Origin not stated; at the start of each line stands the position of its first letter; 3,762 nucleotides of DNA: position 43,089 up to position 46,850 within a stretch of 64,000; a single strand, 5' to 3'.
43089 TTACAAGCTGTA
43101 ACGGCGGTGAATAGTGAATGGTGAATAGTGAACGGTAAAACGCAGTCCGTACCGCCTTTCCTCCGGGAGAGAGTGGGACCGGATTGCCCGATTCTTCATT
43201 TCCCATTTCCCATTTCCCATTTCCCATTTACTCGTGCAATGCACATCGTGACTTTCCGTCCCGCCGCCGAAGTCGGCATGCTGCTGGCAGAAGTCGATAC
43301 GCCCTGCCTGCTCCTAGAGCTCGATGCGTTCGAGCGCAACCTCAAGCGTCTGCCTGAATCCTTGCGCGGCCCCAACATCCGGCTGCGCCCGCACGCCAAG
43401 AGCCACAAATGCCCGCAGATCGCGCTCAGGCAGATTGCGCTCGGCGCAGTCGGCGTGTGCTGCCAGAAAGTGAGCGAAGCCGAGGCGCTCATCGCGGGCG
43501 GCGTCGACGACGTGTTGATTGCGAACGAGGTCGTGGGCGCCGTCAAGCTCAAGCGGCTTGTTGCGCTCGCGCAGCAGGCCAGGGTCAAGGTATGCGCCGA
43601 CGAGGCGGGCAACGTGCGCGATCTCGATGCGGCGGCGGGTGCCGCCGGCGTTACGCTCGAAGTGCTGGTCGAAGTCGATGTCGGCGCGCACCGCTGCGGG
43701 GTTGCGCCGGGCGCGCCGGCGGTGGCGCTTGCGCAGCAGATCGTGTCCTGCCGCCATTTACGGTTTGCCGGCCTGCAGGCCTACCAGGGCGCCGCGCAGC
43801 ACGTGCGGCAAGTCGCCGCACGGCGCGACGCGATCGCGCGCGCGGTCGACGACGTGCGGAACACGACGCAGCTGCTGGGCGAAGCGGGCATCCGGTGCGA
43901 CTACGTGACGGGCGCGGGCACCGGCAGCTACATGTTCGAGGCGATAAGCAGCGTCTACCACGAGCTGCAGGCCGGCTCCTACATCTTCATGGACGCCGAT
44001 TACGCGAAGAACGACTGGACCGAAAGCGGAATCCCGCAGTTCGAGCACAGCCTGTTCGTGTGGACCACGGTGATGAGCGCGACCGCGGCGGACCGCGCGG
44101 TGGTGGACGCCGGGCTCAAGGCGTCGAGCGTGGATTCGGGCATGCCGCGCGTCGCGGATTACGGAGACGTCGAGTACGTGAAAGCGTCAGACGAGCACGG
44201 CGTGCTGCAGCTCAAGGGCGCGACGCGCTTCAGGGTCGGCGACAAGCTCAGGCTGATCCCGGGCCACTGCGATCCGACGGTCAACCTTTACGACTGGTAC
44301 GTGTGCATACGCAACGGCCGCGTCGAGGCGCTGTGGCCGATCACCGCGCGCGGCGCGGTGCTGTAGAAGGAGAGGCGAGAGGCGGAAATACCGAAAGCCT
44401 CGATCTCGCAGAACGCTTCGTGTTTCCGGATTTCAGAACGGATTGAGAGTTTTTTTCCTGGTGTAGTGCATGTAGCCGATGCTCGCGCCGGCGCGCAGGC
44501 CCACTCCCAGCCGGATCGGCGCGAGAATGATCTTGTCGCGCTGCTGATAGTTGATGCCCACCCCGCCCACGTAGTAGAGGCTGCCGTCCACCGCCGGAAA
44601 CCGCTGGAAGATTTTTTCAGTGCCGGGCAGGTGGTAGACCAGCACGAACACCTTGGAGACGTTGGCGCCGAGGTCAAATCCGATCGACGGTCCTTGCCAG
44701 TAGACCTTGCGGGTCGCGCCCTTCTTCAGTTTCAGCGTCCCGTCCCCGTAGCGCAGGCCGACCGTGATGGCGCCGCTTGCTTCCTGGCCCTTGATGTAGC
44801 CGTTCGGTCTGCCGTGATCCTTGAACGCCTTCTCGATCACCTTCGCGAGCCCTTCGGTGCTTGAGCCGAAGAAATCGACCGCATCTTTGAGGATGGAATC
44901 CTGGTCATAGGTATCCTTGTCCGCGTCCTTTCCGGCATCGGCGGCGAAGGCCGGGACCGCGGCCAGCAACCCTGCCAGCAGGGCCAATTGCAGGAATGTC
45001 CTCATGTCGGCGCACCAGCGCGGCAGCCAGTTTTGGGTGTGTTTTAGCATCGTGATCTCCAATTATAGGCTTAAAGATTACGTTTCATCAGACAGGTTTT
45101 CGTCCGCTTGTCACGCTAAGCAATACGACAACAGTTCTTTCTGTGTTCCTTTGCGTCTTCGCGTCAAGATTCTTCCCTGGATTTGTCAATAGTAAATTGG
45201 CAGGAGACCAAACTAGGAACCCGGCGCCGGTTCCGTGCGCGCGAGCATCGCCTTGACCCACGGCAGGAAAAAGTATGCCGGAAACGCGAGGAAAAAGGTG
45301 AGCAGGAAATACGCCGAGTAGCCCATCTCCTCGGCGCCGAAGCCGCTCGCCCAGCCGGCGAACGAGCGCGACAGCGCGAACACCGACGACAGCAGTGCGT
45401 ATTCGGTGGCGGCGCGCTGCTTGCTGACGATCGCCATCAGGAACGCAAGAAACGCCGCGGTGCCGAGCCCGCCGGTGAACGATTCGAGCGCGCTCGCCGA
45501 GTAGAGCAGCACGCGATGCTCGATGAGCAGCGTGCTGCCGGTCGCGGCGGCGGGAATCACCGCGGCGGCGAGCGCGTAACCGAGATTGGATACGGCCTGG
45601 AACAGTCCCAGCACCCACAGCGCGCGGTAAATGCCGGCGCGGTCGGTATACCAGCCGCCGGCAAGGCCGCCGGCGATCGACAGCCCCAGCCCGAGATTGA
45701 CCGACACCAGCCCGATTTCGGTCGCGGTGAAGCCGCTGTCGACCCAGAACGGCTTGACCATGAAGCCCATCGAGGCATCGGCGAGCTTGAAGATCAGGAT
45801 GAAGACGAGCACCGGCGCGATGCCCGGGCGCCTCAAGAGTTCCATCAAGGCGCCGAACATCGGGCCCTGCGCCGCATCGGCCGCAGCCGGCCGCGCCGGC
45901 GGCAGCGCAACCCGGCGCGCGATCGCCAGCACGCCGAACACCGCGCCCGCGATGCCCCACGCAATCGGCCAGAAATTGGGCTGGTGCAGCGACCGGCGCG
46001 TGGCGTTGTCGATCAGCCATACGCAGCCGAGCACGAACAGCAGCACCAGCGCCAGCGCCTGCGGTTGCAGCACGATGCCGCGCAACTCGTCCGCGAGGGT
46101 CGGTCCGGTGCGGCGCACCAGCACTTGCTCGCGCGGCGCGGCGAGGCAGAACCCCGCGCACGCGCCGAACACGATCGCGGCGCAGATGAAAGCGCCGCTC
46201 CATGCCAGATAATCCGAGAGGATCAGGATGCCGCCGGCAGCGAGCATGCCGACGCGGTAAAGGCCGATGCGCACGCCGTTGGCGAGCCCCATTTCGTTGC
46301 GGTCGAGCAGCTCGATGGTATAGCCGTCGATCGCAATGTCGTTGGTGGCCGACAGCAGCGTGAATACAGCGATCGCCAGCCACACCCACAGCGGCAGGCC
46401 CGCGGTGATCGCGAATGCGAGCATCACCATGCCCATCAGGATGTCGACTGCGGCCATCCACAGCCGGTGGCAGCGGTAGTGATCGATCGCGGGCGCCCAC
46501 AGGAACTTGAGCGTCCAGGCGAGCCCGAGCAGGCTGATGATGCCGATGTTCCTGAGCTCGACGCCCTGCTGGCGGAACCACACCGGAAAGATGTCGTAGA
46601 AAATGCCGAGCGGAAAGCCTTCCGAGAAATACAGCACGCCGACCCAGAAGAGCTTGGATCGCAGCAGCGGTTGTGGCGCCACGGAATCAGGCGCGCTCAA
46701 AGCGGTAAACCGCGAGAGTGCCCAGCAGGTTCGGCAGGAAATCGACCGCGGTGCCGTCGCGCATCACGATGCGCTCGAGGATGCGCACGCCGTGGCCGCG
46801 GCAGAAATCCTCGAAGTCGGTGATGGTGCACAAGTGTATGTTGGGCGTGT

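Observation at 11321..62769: Many intergenic elements built from tandem 7-nt units, arranged as inverted arms, starting on stop codons and oriented with transcription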

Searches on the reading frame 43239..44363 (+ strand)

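Call 52: search_protein_families(library=pfam, proteins=[window:43239-44363:+], max_evalue=0.00001)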
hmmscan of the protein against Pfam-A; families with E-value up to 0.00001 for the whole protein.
window:43239-44363:+ (375 aa): 2 families
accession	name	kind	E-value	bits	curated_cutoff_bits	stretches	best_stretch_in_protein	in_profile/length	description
PF14031.13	D-ser_dehydrat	-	1.2e-24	87.2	22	1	271-357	1-97/97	Putative serine dehydratase domain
PF01168.26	Ala_racemase_N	-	8.2e-23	81.7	24.1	1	27-252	2-218/220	Alanine racemase, N-terminal domain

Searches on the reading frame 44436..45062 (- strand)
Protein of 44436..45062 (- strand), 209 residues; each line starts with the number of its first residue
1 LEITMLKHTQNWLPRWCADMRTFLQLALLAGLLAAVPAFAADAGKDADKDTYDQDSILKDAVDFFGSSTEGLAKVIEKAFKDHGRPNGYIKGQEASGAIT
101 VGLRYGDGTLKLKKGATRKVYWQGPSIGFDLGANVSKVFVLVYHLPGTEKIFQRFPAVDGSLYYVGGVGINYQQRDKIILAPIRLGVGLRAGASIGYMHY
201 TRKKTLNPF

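Call 52: search_protein_families(library=pfam, proteins=[window:44436-45062:-], max_evalue=0.00001)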
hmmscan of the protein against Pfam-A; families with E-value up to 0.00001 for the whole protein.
window:44436-45062:- (209 aa): 1 family
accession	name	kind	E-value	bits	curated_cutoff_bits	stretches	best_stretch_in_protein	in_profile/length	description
PF06577.17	EipA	-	1.4e-74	249.6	30.8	1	50-209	1-160/160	Envelope integrity protein A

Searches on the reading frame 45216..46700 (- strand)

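Call 64: search_protein_families(library=pfam, proteins=[window:45216-46700:-], max_evalue=0.00001)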
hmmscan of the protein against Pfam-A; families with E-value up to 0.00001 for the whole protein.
window:45216-46700:- (495 aa): 2 families
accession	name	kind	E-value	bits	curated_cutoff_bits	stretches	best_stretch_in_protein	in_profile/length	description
PF07690.21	MFS_1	-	7e-13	48.7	33.4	1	24-229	5-219/347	Major Facilitator Superfamily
PF13000.13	Acatn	-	1.1e-08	34.6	23.7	0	20-97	5-89/546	Acetyl-coenzyme A transporter 1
